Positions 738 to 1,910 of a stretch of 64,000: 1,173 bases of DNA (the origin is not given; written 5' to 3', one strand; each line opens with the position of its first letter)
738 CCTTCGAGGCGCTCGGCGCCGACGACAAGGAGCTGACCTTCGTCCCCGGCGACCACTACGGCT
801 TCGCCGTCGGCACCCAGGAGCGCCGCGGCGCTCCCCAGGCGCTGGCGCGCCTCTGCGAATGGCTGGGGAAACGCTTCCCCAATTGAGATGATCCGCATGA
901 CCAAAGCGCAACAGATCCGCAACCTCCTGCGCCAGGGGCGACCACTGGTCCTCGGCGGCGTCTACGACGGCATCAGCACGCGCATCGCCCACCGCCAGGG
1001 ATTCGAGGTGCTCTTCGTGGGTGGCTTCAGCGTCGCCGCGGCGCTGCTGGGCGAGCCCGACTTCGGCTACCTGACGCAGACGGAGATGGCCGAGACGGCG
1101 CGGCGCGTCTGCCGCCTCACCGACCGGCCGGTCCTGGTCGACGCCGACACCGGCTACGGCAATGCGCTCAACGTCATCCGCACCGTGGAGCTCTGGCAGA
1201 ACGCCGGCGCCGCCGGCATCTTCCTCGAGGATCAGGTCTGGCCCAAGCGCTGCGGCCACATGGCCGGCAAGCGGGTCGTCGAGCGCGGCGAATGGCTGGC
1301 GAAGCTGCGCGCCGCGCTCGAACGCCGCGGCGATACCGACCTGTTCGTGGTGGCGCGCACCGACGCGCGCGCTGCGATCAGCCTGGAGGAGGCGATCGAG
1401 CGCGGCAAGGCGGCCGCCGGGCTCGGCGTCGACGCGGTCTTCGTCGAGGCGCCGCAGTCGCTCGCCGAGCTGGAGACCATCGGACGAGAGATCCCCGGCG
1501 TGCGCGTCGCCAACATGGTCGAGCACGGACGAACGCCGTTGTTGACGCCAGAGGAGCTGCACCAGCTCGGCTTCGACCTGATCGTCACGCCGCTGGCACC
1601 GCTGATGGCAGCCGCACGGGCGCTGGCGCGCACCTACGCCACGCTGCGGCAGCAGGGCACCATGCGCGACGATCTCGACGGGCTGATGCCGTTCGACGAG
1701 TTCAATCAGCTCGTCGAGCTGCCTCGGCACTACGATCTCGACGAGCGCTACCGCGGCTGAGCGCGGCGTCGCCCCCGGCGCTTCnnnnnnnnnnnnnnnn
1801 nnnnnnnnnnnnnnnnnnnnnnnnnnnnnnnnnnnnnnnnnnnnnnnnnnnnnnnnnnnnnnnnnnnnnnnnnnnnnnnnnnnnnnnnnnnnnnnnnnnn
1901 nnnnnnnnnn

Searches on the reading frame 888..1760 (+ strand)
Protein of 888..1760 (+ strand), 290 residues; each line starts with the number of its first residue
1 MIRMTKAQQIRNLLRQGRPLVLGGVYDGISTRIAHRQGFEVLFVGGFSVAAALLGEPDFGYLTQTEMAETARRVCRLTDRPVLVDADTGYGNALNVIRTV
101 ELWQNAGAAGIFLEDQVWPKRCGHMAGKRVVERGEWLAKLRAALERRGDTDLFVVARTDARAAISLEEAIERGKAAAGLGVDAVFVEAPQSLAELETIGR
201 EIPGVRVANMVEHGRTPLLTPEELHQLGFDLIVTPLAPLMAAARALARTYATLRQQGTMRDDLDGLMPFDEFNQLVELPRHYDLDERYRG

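Call 63: search_protein_families(library=pfam, proteins=[window:888-1760:+], max_evalue=0.001)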
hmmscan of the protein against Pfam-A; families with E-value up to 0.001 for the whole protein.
window:888-1760:+ (290 aa): 3 families
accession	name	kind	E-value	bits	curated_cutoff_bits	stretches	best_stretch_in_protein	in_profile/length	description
PF13714.12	PEP_mutase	-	6.6e-41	140.9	31.5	1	11-251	2-237/240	Phosphoenolpyruvate phosphomutase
PF00463.27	ICL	-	3.6e-17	62.5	26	1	80-173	150-246/526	Isocitrate lyase family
PF02548.21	Pantoate_transf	-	1.9e-05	24.7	28.7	1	6-84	3-80/259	Ketopantoate hydroxymethyltransferase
